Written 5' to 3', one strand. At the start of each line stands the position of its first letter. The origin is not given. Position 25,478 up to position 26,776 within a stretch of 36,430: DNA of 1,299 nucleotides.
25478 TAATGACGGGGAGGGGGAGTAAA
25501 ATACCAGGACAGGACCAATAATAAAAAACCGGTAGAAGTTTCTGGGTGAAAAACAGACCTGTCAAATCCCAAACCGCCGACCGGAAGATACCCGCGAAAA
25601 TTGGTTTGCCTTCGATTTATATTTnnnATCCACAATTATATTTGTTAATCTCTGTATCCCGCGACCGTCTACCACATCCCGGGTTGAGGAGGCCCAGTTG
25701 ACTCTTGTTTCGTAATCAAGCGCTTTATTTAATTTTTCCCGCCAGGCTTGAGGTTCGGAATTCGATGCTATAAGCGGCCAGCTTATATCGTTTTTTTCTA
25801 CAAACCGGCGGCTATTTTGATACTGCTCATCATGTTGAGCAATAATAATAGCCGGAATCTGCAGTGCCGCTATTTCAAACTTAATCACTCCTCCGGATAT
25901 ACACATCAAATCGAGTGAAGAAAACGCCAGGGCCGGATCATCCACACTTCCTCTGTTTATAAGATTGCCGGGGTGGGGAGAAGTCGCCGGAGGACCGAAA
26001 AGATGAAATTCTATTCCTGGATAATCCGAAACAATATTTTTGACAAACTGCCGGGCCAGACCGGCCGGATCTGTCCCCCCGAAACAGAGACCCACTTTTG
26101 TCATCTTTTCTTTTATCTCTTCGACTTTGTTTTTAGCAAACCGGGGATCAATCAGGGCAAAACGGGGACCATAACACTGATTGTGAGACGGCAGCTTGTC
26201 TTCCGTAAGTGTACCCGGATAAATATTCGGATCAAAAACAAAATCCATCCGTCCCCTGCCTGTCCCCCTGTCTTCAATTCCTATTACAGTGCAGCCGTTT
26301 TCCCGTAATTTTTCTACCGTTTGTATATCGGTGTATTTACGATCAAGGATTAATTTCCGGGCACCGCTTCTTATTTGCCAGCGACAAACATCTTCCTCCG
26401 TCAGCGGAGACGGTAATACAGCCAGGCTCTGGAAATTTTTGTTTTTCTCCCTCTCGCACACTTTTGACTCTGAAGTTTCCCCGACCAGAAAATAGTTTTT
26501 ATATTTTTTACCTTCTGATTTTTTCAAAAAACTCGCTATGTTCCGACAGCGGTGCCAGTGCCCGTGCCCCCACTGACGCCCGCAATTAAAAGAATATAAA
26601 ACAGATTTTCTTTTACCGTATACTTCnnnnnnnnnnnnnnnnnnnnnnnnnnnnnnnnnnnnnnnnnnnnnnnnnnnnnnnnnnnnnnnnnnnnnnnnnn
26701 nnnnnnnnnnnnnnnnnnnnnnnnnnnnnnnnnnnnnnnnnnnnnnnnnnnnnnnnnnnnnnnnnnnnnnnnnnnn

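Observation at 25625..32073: Phosphonate operon predicting CMP-activated 2-hydroxyethylphosphonate rather than 2-AEP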

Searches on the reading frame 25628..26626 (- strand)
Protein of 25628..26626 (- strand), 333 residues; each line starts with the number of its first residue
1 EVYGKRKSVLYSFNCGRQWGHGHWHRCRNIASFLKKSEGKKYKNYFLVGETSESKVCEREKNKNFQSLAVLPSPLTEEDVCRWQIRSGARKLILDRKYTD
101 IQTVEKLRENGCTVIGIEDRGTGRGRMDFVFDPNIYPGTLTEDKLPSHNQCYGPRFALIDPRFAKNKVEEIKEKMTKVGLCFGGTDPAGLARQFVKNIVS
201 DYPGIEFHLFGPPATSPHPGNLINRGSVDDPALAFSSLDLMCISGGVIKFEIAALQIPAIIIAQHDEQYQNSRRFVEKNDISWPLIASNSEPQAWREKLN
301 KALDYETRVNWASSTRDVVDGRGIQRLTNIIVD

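Call 58: search_solved_structures(query=A3, max_evalue=1, show_alignments=3)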
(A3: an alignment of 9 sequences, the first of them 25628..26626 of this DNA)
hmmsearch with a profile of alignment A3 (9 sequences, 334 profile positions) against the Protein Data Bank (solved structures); distinct sequences matched with E-value up to 1: 21.
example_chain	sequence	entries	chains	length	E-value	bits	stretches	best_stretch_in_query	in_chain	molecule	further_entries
7vlb_A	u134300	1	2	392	0.013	17.6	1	215-330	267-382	UDP-glycosyltransferase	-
3zzp_A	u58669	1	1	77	0.048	15.8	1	104-142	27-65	RIBOSOMAL PROTEIN S6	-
3wbp_A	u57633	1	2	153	0.081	15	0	85-124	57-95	C-type lectin domain family 4 member C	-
7bff_A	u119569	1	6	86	0.13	14.4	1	104-153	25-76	30S ribosomal protein S6,30S ribosomal protein S6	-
7b90_A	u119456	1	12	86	0.13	14.3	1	104-153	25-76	30S ribosomal protein S6,30S ribosomal protein S6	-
7bfd_A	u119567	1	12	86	0.14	14.3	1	104-153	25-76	30S ribosomal protein S6,30S ribosomal protein S6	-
7bfe_A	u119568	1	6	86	0.19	13.8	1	104-152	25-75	30S ribosomal protein S6,30S ribosomal protein S6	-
3h5q_A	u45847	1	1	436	0.21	13.7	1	69-132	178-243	Pyrimidine-nucleoside phosphorylase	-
7bfc_C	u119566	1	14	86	0.25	13.4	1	104-153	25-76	30S ribosomal protein S6,30S ribosomal protein S6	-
7bfg_A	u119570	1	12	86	0.29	13.2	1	104-152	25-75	30S ribosomal protein S6,30S ribosomal protein S6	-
7os7_A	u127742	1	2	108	0.29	13.2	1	104-153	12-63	30S ribosomal protein S6,30S ribosomal protein S6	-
7b8v_A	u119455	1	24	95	0.32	13.1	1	104-153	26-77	30S ribosomal protein S6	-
2kjw_A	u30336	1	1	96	0.32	13.1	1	104-153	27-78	30S ribosomal protein S6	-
1brw_A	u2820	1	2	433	0.37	12.9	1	67-130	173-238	PROTEIN (PYRIMIDINE NUCLEOSIDE PHOSPHORYLASE)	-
6i6w_A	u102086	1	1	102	0.37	12.9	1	104-153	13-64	30S ribosomal protein S6,30S ribosomal protein S6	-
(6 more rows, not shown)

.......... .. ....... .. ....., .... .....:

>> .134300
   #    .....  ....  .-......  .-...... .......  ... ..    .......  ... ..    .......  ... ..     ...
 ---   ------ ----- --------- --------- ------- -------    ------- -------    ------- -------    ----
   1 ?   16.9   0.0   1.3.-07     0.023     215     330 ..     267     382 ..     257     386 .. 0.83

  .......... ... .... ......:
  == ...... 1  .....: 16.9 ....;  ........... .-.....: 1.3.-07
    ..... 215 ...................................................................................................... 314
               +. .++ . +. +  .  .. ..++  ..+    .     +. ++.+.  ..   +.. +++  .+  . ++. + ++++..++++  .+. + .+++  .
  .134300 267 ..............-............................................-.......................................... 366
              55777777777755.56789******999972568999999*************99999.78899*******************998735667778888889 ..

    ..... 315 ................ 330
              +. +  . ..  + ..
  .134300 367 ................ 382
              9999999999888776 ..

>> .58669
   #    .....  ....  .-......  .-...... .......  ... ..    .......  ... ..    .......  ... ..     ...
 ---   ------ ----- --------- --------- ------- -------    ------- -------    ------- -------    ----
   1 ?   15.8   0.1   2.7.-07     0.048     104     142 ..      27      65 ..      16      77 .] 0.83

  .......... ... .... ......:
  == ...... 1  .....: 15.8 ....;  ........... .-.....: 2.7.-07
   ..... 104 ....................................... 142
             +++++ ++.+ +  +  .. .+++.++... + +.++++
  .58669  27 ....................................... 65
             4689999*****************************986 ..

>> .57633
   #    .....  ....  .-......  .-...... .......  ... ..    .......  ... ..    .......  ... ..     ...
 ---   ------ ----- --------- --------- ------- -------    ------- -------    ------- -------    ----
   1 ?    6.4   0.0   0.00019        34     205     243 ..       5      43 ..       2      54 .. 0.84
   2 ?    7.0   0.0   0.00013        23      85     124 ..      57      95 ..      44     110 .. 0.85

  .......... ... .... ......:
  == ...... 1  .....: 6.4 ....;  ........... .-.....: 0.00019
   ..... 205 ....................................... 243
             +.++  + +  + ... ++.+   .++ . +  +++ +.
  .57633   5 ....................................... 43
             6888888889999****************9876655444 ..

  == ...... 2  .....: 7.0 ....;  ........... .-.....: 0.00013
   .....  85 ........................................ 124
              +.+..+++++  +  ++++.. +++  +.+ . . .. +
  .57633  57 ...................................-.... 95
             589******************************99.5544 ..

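Call 68: predict_structure(alignment_id=A3)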
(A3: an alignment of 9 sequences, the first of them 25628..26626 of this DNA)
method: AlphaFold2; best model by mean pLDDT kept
length: 333 residues; sequences in the alignment: 9
mean_pLDDT: 87.8   pTM: 0.87
mean pLDDT of the five models: 87.8, 87.4, 87.4, 86.1, 84.1
residues with pLDDT >= 90: 212; 70-90: 84; 50-70: 29; < 50: 8
segments of 3 or more residues with pLDDT < 50: 1-4
pLDDT, mean of each block of 10 residues (from residue 1): 63 74 81 74 82 58 60 87 90 92 96 94 95 90 89 95 95 97 80 92 96 78 90 96 92 97 93 96 94 95 98 96 93 85
secondary structure, 60 per line:
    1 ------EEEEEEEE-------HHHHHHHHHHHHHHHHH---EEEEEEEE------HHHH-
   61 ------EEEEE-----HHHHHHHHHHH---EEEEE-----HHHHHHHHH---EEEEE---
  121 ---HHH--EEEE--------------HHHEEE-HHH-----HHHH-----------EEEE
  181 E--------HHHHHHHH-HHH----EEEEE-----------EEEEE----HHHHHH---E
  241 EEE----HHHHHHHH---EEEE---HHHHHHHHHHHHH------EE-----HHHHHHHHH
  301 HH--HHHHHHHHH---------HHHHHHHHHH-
elements in order: E7-14 H22-38 E42-49 H56-59 E67-71 H77-87 E91-95 H101-109 E113-117 E129-132 E150-152 H162-165 E177-181 H190-197 E206-210 E222-226 H231-236 E240-243 H248-255 E259-262 H266-278 H292-302 H305-313 H323-332

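Call 70: fold_search(model_id=the predicted structure, library=pdb)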
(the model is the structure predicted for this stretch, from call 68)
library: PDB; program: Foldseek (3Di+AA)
matches with E <= 10: 1646; with E <= 0.001: 293
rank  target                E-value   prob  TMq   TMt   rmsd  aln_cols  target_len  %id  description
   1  7d1i_A                1.4e-10  1.00  0.64  0.61   6.5       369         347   12  Crystal structure of acinetobacter baumannii MurG (released 2021-07-14)
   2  3otg                  4.4e-10  1.00  0.64  0.55   7.2       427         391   12  Crystal Structure of CalG1, Calicheamicin Glycostyltransferase, TDP bound form (released 2010-12-15)
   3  1v4v_A                7.1e-10  1.00  0.58  0.53   6.8       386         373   14  Crystal Structure Of UDP-N-Acetylglucosamine 2-Epimerase From Thermus Thermophilus HB8 (released 2003-12-02)
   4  7d1i_B                9.8e-10  1.00  0.64  0.64   5.5       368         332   12  Crystal structure of acinetobacter baumannii MurG (released 2021-07-14)
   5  7d1i_C                2.9e-09  1.00  0.65  0.64   5.9       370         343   14  Crystal structure of acinetobacter baumannii MurG (released 2021-07-14)
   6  3dzc_A                3.2e-09  1.00  0.61  0.55   7.2       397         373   11  2.35 Angstrom resolution structure of WecB (VC0917), a UDP-N-acetylglucosamine 2-epimerase from Vibrio cholerae. (released 2008-08-12)
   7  3oth_B                3.7e-09  1.00  0.62  0.54   7.0       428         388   11  Crystal Structure of CalG1, Calicheamicin Glycostyltransferase, TDP and calicheamicin alpha3I bound form (released 2010-12-15)
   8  7xx4_B                4.4e-09  1.00  0.60  0.52   7.2       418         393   12  designed glycosyltransferase (released 2023-06-14)
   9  1rrv_B                4.9e-09  1.00  0.58  0.50   8.0       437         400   13  X-ray crystal structure of TDP-vancosaminyltransferase GtfD as a complex with TDP and the natural substrate, desvancos (released 2004-05-18)
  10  1iir                  5.1e-09  1.00  0.53  0.47   9.3       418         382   14  Crystal Structure of UDP-glucosyltransferase GtfB (released 2001-07-18)
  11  3beo_A                5.7e-09  1.00  0.63  0.57   6.0       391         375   11  A Structural Basis for the allosteric regulation of non-hydrolyzing UDP-GlcNAc 2-epimerases (released 2008-02-19)
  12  3ot5_D                7.1e-09  1.00  0.61  0.56   6.2       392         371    9  2.2 Angstrom Resolution Crystal Structure of putative UDP-N-acetylglucosamine 2-epimerase from Listeria monocytogenes (released 2010-09-22)
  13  1rrv_A                7.1e-09  1.00  0.59  0.50   7.7       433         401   12  X-ray crystal structure of TDP-vancosaminyltransferase GtfD as a complex with TDP and the natural substrate, desvancos (released 2004-05-18)
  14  6j31_A                8.8e-09  1.00  0.62  0.55   6.1       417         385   12  Crystal Structure Analysis of the Glycotransferase of kitacinnamycin (released 2020-01-15)
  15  6vlc_B                9.7e-09  1.00  0.59  0.55   6.5       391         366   12  Crystal structure of UDP-GlcNAc 2-epimerase from Neisseria meningitidis bound to UDP-GlcNAc (released 2020-11-11)
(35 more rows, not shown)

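Call 79: search_protein_representatives(alignment_id=A3)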
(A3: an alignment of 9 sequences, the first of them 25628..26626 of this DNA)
Query: 9 sequences, 334 profile positions. Proteins with E-value up to 0.001 (for the whole library): 15090; up to 1e-10: 3469; up to 1e-30: 14. The best 150 are listed.
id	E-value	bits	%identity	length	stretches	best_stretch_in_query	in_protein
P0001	4.7e-161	551.7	-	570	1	2-330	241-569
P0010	4.5e-144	495.8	-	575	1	3-333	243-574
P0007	5.2e-144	495.6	-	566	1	2-333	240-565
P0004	2.0e-141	487.1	-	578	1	3-332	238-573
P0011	1.5e-109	382.4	-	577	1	3-331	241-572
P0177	8.6e-92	324.0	-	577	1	4-331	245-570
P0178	2.4e-34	135.2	-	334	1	7-332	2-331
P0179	6.4e-34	133.8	-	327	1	9-330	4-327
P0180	8.7e-34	133.3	-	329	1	7-331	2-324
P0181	1.1e-33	133.0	-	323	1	16-331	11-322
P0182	5.6e-32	127.4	-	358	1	75-329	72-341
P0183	7.9e-32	126.9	-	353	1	18-326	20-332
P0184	3.2e-31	124.9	-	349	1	10-331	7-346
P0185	7.3e-31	123.7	-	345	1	2-330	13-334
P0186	1.3e-30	122.9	-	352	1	4-332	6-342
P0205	1.8e-26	109.2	-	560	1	6-331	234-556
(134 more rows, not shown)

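Call 80: search_protein_families(library=ncbifam, proteins=[P0178, P0179, P0180, P0181, P0183, P0184, P0185, P0186, P0205, P0177], max_evalue=0.00001)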
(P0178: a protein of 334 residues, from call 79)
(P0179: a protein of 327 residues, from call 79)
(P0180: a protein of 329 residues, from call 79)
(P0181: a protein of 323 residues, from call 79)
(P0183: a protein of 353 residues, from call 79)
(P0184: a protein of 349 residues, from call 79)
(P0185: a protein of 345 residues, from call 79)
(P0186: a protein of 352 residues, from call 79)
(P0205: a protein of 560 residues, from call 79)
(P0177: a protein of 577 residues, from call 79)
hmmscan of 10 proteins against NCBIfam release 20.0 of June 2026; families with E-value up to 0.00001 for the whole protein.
P0178 (334 aa): 1 family
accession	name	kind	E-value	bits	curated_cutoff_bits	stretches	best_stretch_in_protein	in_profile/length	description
TIGR03590.1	PseG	equivalog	2.2e-24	86.5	153.55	1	2-270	3-277/280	UDP-2,4-diacetamido-2,4,6-trideoxy-beta-L-altropyranose hydrolase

P0179 (327 aa): 1 family
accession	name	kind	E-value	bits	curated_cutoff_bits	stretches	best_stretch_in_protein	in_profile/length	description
TIGR03590.1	PseG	equivalog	7.5e-33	114.3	153.55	1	2-269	3-278/280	UDP-2,4-diacetamido-2,4,6-trideoxy-beta-L-altropyranose hydrolase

P0180 (329 aa): 1 family
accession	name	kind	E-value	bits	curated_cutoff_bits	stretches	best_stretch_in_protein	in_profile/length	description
TIGR03590.1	PseG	equivalog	1.8e-23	83.5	153.55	1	2-263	3-276/280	UDP-2,4-diacetamido-2,4,6-trideoxy-beta-L-altropyranose hydrolase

P0181 (323 aa): 1 family
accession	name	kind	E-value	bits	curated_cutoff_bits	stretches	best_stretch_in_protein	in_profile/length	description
TIGR03590.1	PseG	equivalog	3.1e-25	89.3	153.55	1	2-261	3-276/280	UDP-2,4-diacetamido-2,4,6-trideoxy-beta-L-altropyranose hydrolase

P0183 (353 aa): 1 family
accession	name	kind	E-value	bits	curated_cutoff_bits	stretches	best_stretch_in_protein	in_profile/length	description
TIGR03590.1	PseG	equivalog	2.2e-29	102.9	153.55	1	9-274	3-277/280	UDP-2,4-diacetamido-2,4,6-trideoxy-beta-L-altropyranose hydrolase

P0184 (349 aa): 1 family
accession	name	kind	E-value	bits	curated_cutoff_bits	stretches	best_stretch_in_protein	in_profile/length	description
TIGR03590.1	PseG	equivalog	7e-44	150.5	153.55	1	4-284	3-276/280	UDP-2,4-diacetamido-2,4,6-trideoxy-beta-L-altropyranose hydrolase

P0185 (345 aa): 1 family
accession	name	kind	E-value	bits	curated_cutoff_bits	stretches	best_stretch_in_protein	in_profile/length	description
TIGR03590.1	PseG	equivalog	8e-23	81.4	153.55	1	17-274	2-278/280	UDP-2,4-diacetamido-2,4,6-trideoxy-beta-L-altropyranose hydrolase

P0186 (352 aa): 3 families
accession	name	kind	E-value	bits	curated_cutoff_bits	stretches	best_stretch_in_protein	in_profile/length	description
TIGR03590.1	PseG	equivalog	4.7e-37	128.1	153.55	1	9-281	3-279/280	UDP-2,4-diacetamido-2,4,6-trideoxy-beta-L-altropyranose hydrolase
TIGR01133.1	murG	equivalog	3.7e-07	29.5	250.25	1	207-339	215-353/353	undecaprenyldiphospho-muramoylpentapeptide beta-N-acetylglucosaminyltransferase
NF010135.0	PRK13609.1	equivalog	3.6e-06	26.2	500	0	198-339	225-365/388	diglucosyl diacylglycerol synthase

P0205 (560 aa): 9 families
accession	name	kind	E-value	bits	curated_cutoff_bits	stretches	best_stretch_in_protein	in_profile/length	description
TIGR03590.1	PseG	equivalog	7.6e-37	127.4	153.55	1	234-486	2-269/280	UDP-2,4-diacetamido-2,4,6-trideoxy-beta-L-altropyranose hydrolase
TIGR03584.1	PseF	equivalog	8e-24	84.5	205.7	1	12-227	1-217/222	pseudaminic acid cytidylyltransferase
NF003952.0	PRK05450.1-5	subfamily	4.8e-12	45.6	193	1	12-146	4-127/250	3-deoxy-manno-octulosonate cytidylyltransferase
NF009905.0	PRK13368.1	subfamily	3.6e-11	42.9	255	1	12-144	4-122/243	3-deoxy-manno-octulosonate cytidylyltransferase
NF003948.0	PRK05450.1-1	equivalog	2.9e-09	36.5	281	1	10-146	5-130/248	3-deoxy-manno-octulosonate cytidylyltransferase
NF003950.0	PRK05450.1-3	subfamily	8e-08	31.9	234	1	12-99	4-86/248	3-deoxy-manno-octulosonate cytidylyltransferase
TIGR00466.1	kdsB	equivalog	4.6e-07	29.5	155.2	0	13-91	5-82/241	3-deoxy-manno-octulosonate cytidylyltransferase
TIGR03552.1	F420_cofC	equivalog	1.9e-06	27.6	105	1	37-144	32-125/196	2-phospho-L-lactate guanylyltransferase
TIGR01133.1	murG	equivalog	3.3e-06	26.3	250.25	1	392-552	185-351/353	undecaprenyldiphospho-muramoylpentapeptide beta-N-acetylglucosaminyltransferase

P0177 (577 aa): 3 families
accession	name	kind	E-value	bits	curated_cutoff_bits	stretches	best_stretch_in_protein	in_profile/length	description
TIGR03590.1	PseG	equivalog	2.2e-12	47.2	153.55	1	320-433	72-192/280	UDP-2,4-diacetamido-2,4,6-trideoxy-beta-L-altropyranose hydrolase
NF009905.0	PRK13368.1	subfamily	9e-07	28.5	255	1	11-122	4-114/243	3-deoxy-manno-octulosonate cytidylyltransferase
NF003952.0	PRK05450.1-5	subfamily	1.4e-06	27.7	193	1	11-122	4-116/250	3-deoxy-manno-octulosonate cytidylyltransferase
